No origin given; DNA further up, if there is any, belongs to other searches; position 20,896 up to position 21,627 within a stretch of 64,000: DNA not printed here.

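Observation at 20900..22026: Decayed Y-family polymerase remnant plus a DUF45 metalloprotease immediately downstream of lexA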

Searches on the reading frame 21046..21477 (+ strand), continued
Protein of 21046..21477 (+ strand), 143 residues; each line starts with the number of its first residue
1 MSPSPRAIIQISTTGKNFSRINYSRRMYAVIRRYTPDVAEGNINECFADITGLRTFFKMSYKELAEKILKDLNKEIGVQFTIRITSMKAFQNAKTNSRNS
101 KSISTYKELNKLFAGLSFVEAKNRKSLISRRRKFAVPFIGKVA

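Call 59: find_encoding_contigs(protein=P0001, flank=6000, max_places=3)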
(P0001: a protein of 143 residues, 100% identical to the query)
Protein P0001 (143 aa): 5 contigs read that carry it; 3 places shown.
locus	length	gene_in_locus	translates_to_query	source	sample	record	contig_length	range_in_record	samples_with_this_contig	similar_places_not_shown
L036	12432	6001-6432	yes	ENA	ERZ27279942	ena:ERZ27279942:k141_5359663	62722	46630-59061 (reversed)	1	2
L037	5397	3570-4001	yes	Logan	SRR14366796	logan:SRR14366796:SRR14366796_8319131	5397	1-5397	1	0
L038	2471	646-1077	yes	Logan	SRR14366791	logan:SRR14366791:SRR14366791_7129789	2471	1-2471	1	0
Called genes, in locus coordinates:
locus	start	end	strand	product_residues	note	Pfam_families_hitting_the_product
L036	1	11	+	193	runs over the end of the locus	PF00565:SNase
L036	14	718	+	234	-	-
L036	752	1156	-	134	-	-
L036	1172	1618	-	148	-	PF09424:YqeY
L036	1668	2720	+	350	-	PF02646:RmuC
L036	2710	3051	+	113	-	-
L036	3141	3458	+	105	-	PF00829:Ribosomal_L21p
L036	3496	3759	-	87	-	-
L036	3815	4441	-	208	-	PF21176:RecR_HhH, PF13662:Toprim_4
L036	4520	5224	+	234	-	-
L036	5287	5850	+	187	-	PF00717:Peptidase_S24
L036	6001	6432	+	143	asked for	PF00817:IMS (weak)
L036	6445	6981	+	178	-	PF01863:YgjP-like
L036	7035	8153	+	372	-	PF01926:MMR_HSR1, PF02421:FeoB_N, PF06071:YchF-GTPase_C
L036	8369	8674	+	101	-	-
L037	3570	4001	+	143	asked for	PF00817:IMS (weak)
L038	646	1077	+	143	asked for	PF00817:IMS (weak)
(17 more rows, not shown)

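Call 76: find_homologous_proteins(query=L016:5576-6745:+, max_evalue=1e-40)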
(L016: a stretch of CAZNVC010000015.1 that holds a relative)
Query L016:5576-6745:+ (390 aa): 5910 proteins with E <= 1e-40 among 8000 candidates; the best 120 are listed.
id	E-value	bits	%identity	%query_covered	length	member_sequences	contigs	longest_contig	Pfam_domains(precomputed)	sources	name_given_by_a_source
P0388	2.0e-255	864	100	100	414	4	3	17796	PF11799.14,PF00817.26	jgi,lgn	jgi:DNA polymerase-4/DNA polymerase V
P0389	7.6e-203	691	79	99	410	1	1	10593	PF11799.14,PF00817.26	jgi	jgi:DNA polymerase-4/DNA polymerase V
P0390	3.0e-201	686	79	99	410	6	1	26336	PF11799.14,PF00817.26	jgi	jgi:DNA polymerase-4/DNA polymerase V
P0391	4.8e-164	564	64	99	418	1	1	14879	PF11799.14,PF00817.26,PF11798.15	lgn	-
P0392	6.6e-164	563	66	97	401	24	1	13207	PF11799.14,PF00817.26,PF11798.15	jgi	jgi:DNA polymerase-4/DNA polymerase V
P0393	7.8e-164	563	64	100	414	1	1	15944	PF11799.14,PF00817.26,PF11798.15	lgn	-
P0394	4.7e-163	560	66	98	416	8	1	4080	PF11799.14,PF00817.26,PF11798.15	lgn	-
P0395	9.0e-163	559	64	99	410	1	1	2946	PF11799.14,PF00817.26,PF11798.15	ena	-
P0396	1.1e-162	559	64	99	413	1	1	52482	PF11799.14,PF00817.26,PF11798.15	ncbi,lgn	-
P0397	6.3e-162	557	66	97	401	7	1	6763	PF11799.14,PF00817.26,PF11798.15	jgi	jgi:DNA polymerase-4/DNA polymerase V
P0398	1.3e-161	556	63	99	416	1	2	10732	PF11799.14,PF00817.26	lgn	-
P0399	7.5e-161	553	64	98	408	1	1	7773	PF11799.14,PF00817.26,PF11798.15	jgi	jgi:nucleotidyltransferase/DNA polymerase involved in DNA repair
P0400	9.3e-161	553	63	99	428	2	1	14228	PF11799.14,PF00817.26,PF11798.15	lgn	-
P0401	1.2e-160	552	64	98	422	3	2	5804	PF11799.14,PF00817.26,PF11798.15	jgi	jgi:DNA polymerase-4/DNA polymerase V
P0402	1.5e-160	552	64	98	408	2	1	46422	PF11799.14,PF00817.26,PF11798.15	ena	-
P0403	1.6e-160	552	63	99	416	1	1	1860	PF11799.14,PF00817.26,PF11798.15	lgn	-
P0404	2.2e-160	552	64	99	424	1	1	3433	PF11799.14,PF00817.26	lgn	-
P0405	3.6e-160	551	64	98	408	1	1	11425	PF11799.14,PF00817.26,PF11798.15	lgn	-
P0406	3.6e-160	551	63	98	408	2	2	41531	PF11799.14,PF00817.26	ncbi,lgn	-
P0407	3.8e-160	551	65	98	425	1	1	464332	PF11799.14,PF00817.26,PF11798.15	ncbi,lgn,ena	ncbi:MAG: DNA polymerase IV [bacterium]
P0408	5.0e-160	550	65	97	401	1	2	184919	PF11799.14,PF00817.26,PF11798.15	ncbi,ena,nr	ncbi:MAG: DNA polymerase IV [Parcubacteria group bacterium Gr01-1014_46]|nr:MAG: DNA polymerase IV [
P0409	6.3e-160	550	63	99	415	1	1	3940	PF11799.14,PF00817.26,PF11798.15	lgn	-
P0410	8.3e-160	550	63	99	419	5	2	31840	PF11799.14,PF00817.26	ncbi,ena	-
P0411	9.2e-160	550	64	98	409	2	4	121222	PF11799.14,PF00817.26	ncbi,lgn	-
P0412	1.0e-159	549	62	98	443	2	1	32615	PF11799.14,PF00817.26,PF11798.15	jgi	jgi:DNA polymerase-4/DNA polymerase V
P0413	1.7e-159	549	63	99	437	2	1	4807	PF11799.14,PF00817.26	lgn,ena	-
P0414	2.8e-159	548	65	98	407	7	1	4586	PF11799.14,PF00817.26,PF11798.15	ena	-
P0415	3.4e-159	548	63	98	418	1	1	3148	PF11799.14,PF00817.26,PF11798.15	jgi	-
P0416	3.6e-159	548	63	98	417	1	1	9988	PF11799.14,PF00817.26,PF11798.15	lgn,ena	-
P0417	5.8e-159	547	63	100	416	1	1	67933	PF11799.14,PF00817.26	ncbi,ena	-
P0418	1.3e-158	546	61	100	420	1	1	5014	PF11799.14,PF00817.26,PF11798.15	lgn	-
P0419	1.9e-158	545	62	98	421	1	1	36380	PF11799.14,PF00817.26,PF11798.15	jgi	jgi:DNA polymerase-4/DNA polymerase V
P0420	2.1e-158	545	64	98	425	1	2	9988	PF11799.14,PF00817.26,PF11798.15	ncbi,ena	-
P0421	2.9e-158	545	63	98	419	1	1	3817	PF11799.14,PF00817.26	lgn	-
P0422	3.0e-158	545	61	100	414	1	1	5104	PF11799.14,PF00817.26,PF11798.15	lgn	-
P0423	3.1e-158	544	62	98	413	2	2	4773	PF11799.14,PF00817.26,PF11798.15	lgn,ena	-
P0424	3.5e-158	544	63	98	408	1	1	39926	PF11799.14,PF00817.26,PF11798.15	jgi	jgi:nucleotidyltransferase/DNA polymerase involved in DNA repair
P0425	4.6e-158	544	65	97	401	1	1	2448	PF11799.14,PF00817.26,PF11798.15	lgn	-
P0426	6.5e-158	543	65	98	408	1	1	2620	PF11799.14,PF00817.26,PF11798.15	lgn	-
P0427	1.1e-157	543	62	98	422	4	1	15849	PF11799.14,PF00817.26,PF11798.15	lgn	-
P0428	1.4e-157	542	62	99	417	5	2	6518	PF11799.14,PF00817.26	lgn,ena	-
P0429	1.4e-157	542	63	99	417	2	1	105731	PF11799.14,PF00817.26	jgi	-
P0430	2.0e-157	542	63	98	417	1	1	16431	PF11799.14,PF00817.26,PF11798.15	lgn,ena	-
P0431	3.2e-157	541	63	98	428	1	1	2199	PF11799.14,PF00817.26,PF11798.15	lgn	-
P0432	3.6e-157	541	62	99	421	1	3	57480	PF11799.14,PF00817.26,PF11798.15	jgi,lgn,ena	-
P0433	4.1e-157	541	64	97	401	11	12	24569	PF11799.14,PF00817.26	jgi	jgi:DNA polymerase-4/DNA polymerase V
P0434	5.2e-157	540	61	99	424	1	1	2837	PF11799.14,PF00817.26,PF11798.15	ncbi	-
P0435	5.5e-157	540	63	98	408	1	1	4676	PF11799.14,PF00817.26,PF11798.15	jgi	jgi:nucleotidyltransferase/DNA polymerase involved in DNA repair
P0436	5.6e-157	540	62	98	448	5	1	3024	PF11799.14,PF00817.26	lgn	-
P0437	6.4e-157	540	63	99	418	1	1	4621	PF11799.14,PF00817.26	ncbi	-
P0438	6.6e-157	540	62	98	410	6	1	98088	PF11799.14,PF00817.26,PF11798.15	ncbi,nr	ncbi:MAG: DNA polymerase IV [bacterium]|nr:DNA polymerase IV [bacterium]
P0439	7.7e-157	540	61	100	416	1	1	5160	PF11799.14,PF00817.26,PF11798.15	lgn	-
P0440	8.1e-157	540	62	99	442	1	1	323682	PF11799.14,PF00817.26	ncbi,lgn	ncbi:MAG: DNA polymerase IV [Patescibacteria group bacterium]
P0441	9.0e-157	540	64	99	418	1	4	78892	PF11799.14,PF00817.26,PF11798.15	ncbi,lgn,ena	-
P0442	1.1e-156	539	63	98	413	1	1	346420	PF11799.14,PF00817.26,PF11798.15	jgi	jgi:DNA polymerase-4/DNA polymerase V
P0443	1.3e-156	539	64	98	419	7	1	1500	PF11799.14,PF00817.26,PF11798.15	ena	-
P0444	1.3e-156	539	61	99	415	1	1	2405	PF11799.14,PF00817.26,PF11798.15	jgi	jgi:nucleotidyltransferase/DNA polymerase involved in DNA repair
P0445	1.4e-156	539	62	99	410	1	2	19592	PF11799.14,PF00817.26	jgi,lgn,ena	-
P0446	1.7e-156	539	62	99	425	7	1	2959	PF11799.14,PF00817.26,PF11798.15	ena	-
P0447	2.4e-156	538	64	97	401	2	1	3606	PF11799.14,PF00817.26,PF11798.15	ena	-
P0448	2.4e-156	538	62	98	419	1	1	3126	PF11799.14,PF00817.26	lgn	-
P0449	2.9e-156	538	62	98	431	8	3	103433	PF11799.14,PF00817.26,PF11798.15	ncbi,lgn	-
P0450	3.3e-156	538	64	97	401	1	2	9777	PF11799.14,PF00817.26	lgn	-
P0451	3.3e-156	538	63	99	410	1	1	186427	PF11799.14,PF00817.26,PF11798.15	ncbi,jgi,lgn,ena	-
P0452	4.2e-156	537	61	99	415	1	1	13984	PF11799.14,PF00817.26,PF11798.15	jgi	-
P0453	4.6e-156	537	62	98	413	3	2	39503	PF11799.14,PF00817.26,PF11798.15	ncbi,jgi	jgi:DNA polymerase-4/DNA polymerase V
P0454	5.0e-156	537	63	98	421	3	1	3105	PF11799.14,PF00817.26,PF11798.15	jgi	-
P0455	5.0e-156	537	62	99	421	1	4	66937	PF11799.14,PF00817.26,PF11798.15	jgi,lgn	jgi:DNA polymerase-4/DNA polymerase V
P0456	6.0e-156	537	62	100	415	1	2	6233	PF11799.14,PF00817.26,PF11798.15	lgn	-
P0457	6.3e-156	537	62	98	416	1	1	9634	PF11799.14,PF00817.26,PF11798.15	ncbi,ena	-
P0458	6.9e-156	537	62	98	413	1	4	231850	PF11799.14,PF00817.26,PF11798.15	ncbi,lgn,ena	-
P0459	7.3e-156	537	64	98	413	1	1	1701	PF11799.14,PF00817.26,PF11798.15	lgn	-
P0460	9.0e-156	536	61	99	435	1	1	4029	PF11799.14,PF00817.26,PF11798.15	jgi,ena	-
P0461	1.1e-155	536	63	99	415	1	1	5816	PF11799.14,PF00817.26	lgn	-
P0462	1.2e-155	536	62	99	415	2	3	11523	PF11799.14,PF00817.26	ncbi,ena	-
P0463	1.2e-155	536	62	98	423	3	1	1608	PF11799.14,PF00817.26,PF11798.15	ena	-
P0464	1.3e-155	536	62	99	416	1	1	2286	PF11799.14,PF00817.26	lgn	-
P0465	1.7e-155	536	63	98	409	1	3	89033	PF11799.14,PF00817.26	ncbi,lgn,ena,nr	ncbi:MAG: DNA polymerase IV [Candidatus Taylorbacteria bacterium]|nr:DNA polymerase IV [Candidatus T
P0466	1.7e-155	535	63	97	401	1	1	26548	PF11799.14,PF00817.26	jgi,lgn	-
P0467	2.1e-155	535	62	98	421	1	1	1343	PF11799.14,PF00817.26,PF11798.15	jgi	jgi:DNA polymerase-4/DNA polymerase V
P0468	2.2e-155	535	61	98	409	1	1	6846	PF11799.14,PF00817.26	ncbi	-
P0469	2.2e-155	535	62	100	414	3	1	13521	PF11799.14,PF00817.26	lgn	-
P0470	2.8e-155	535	61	100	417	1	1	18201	PF11799.14,PF00817.26,PF11798.15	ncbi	-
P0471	3.2e-155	535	61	100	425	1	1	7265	PF11799.14,PF00817.26,PF11798.15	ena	-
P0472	3.4e-155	534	62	99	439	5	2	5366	PF11799.14,PF00817.26,PF11798.15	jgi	jgi:DNA polymerase-4/DNA polymerase V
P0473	3.8e-155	534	62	97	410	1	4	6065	PF11799.14,PF00817.26,PF11798.15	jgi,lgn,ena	-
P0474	4.0e-155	534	63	100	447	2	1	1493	PF11799.14,PF00817.26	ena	-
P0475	4.2e-155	534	61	98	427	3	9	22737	PF11799.14,PF00817.26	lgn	-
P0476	4.3e-155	534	62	98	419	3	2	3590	PF11799.14,PF00817.26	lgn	-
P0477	4.5e-155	534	64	98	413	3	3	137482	PF11799.14,PF00817.26,PF11798.15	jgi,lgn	jgi:nucleotidyltransferase/DNA polymerase involved in DNA repair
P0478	5.7e-155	534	63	97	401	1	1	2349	PF11799.14,PF00817.26,PF11798.15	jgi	jgi:nucleotidyltransferase/DNA polymerase involved in DNA repair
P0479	5.8e-155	534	62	98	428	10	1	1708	PF11799.14,PF00817.26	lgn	-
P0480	6.8e-155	533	60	99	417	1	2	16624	PF11799.14,PF00817.26,PF11798.15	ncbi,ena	-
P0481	7.1e-155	533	63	98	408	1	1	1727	PF11799.14,PF00817.26,PF11798.15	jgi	jgi:DNA polymerase-4/DNA polymerase V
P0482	7.5e-155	533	62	98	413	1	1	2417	PF11799.14,PF00817.26,PF11798.15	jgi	jgi:DNA polymerase-4/DNA polymerase V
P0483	7.8e-155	533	64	98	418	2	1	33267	PF11799.14,PF00817.26,PF11798.15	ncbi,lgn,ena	-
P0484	9.1e-155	533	62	99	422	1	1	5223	PF11799.14,PF00817.26,PF11798.15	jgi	jgi:DNA polymerase-4/DNA polymerase V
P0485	9.3e-155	533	62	99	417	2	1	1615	PF11799.14,PF00817.26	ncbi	ncbi:MAG: DNA polymerase IV, partial [Minisyncoccia bacterium]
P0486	1.0e-154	533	62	97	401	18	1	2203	PF11799.14,PF00817.26,PF11798.15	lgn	-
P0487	1.1e-154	533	61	99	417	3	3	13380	PF11799.14,PF00817.26,PF11798.15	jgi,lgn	jgi:DNA polymerase-4/DNA polymerase V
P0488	1.3e-154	533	62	98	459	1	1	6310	PF11799.14,PF00817.26,PF11798.15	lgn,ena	-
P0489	1.4e-154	532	61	99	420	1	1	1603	PF11799.14,PF00817.26,PF11798.15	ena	-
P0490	1.5e-154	532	61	99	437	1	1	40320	PF11799.14,PF00817.26,PF11798.15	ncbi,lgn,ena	-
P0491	1.7e-154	532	61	99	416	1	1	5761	PF11799.14,PF00817.26,PF11798.15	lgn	-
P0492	1.8e-154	532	62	99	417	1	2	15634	PF11799.14,PF00817.26,PF11798.15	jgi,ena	-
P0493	2.6e-154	532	61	98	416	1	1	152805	PF11799.14,PF00817.26,PF11798.15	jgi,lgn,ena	-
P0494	2.9e-154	531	62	97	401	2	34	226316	PF11799.14,PF00817.26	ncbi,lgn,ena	-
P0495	3.3e-154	531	62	98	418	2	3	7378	PF11799.14,PF00817.26,PF11798.15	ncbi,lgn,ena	-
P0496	4.0e-154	531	62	99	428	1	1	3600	PF11799.14,PF00817.26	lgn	-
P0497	4.6e-154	531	61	98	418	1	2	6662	PF11799.14,PF00817.26,PF11798.15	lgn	-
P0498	4.6e-154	531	63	98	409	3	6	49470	PF11799.14,PF00817.26,PF11798.15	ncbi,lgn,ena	ncbi:MAG: DNA polymerase IV [Patescibacteria group bacterium]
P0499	4.7e-154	531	62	98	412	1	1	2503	PF11799.14,PF00817.26,PF11798.15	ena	-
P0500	5.5e-154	531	61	99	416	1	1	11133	PF11799.14,PF00817.26,PF11798.15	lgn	-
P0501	5.6e-154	531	62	98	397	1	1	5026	PF11799.14,PF00817.26,PF11798.15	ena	-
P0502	5.6e-154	530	61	98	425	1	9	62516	PF11799.14,PF00817.26,PF11798.15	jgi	jgi:nucleotidyltransferase/DNA polymerase involved in DNA repair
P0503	6.3e-154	530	62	100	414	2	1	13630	PF11799.14,PF00817.26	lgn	-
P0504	7.4e-154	530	62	97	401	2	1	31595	PF11799.14,PF00817.26,PF11798.15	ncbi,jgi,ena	-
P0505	8.1e-154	530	63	98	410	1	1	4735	PF11799.14,PF00817.26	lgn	-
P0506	9.1e-154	530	61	98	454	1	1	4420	PF11799.14,PF00817.26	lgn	-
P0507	1.0e-153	530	60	99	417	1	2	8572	PF11799.14,PF00817.26,PF11798.15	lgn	-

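Call 77: find_encoding_contigs(protein=P0455, flank=4000, max_places=2)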
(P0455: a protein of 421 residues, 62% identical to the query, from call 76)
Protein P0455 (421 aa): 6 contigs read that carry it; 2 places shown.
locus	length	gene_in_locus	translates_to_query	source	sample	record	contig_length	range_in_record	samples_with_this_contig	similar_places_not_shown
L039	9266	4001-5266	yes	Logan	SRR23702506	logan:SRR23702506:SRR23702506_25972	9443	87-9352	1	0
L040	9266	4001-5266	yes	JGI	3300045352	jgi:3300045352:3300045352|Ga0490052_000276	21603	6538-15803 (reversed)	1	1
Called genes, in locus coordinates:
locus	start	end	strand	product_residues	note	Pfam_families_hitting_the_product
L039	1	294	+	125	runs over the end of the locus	?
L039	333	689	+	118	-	PF05635:23S_rRNA_IVP, PF22296:bAvd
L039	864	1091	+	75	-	-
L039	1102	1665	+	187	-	PF09504:RE_Bsp6I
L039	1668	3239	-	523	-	PF01726:LexA_DNA_bind, PF00717:Peptidase_S24, PF00145:DNA_methylase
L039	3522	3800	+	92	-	PF13031:DUF3892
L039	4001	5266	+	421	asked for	PF00817:IMS, PF11798:IMS_HHH, PF11799:IMS_C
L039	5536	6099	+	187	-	PF00717:Peptidase_S24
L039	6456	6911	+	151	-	PF00817:IMS (weak)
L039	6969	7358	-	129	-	-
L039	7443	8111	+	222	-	-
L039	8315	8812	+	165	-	-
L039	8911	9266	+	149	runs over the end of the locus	?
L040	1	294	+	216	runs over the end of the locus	PF13462:Thioredoxin_4, PF01323:DSBA, PF13743:Thioredoxin_5 (weak)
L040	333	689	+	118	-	PF05635:23S_rRNA_IVP, PF22296:bAvd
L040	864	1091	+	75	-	-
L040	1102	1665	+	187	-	PF09504:RE_Bsp6I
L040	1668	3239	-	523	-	PF01726:LexA_DNA_bind, PF00717:Peptidase_S24, PF00145:DNA_methylase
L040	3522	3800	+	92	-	PF13031:DUF3892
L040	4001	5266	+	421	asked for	PF00817:IMS, PF11798:IMS_HHH, PF11799:IMS_C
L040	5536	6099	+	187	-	PF00717:Peptidase_S24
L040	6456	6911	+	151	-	PF00817:IMS (weak)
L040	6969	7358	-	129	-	-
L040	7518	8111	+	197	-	-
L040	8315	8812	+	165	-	-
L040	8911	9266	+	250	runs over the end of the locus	PF01145:Band_7, PF13421:Band_7_1 (weak)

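Call 78: find_encoding_contigs(protein=P0393, flank=4000, max_places=2)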
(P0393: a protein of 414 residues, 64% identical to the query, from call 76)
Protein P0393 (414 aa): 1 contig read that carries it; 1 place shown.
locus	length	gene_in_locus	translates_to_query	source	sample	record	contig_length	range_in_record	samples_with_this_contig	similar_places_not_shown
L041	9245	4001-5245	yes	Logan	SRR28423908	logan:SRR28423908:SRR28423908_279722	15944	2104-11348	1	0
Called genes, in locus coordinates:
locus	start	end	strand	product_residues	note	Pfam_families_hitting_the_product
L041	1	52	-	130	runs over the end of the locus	-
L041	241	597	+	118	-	PF03819:MazG (weak), PF12643:MazG-like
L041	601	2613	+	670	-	PF01541:GIY-YIG (weak), PF00004:AAA (faint), PF00270:DEAD (faint), PF04851:ResIII (weak), PF09848:SLFN-g3_helicase, PF00717:Peptidase_S24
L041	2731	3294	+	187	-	PF00717:Peptidase_S24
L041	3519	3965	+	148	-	PF00817:IMS (weak)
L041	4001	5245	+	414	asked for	PF00817:IMS, PF11798:IMS_HHH, PF11799:IMS_C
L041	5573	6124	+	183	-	PF00075:RNase_H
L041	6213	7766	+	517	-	PF13567:DUF4131, PF03772:Competence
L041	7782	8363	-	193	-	PF09335:VTT_dom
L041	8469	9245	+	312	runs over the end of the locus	PF00753:Lactamase_B, PF12706:Lactamase_B_2 (weak)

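Call 79: find_encoding_contigs(protein=P0390, flank=4000, max_places=2)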
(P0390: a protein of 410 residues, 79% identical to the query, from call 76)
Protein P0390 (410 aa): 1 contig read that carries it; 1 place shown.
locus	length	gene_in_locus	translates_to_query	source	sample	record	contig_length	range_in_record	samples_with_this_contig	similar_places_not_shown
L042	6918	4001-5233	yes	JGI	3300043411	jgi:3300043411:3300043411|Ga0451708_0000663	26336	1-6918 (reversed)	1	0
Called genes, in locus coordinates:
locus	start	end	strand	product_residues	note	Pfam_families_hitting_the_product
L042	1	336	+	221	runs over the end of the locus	PF13462:Thioredoxin_4, PF01323:DSBA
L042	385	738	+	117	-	PF05635:23S_rRNA_IVP, PF22296:bAvd (weak)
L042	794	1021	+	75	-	-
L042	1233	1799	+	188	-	PF02421:FeoB_N, PF03193:RsgA_GTPase (faint), PF00350:Dynamin_N (faint), PF01926:MMR_HSR1, PF00009:GTP_EFTU (weak)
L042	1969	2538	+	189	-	PF01863:YgjP-like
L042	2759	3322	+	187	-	PF00717:Peptidase_S24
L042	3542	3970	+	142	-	-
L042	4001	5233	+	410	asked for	PF00817:IMS, PF11799:IMS_C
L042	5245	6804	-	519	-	-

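Call 82: find_encoding_contigs(protein=P0364, flank=2500, max_places=1)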
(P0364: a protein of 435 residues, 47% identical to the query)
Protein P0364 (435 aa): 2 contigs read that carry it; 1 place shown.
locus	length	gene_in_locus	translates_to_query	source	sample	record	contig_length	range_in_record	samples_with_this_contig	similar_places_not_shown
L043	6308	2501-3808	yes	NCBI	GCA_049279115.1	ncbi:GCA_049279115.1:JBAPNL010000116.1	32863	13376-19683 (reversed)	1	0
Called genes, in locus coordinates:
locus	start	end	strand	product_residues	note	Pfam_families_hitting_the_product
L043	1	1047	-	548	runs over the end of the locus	PF00496:SBP_bac_5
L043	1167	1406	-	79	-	PF03840:SecG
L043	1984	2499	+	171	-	PF00717:Peptidase_S24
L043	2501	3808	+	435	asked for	PF00817:IMS, PF11799:IMS_C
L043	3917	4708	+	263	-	PF00589:Phage_integrase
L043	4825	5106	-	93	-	-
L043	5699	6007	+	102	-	PF00166:Cpn10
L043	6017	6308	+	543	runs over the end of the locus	PF00118:Cpn60_TCP1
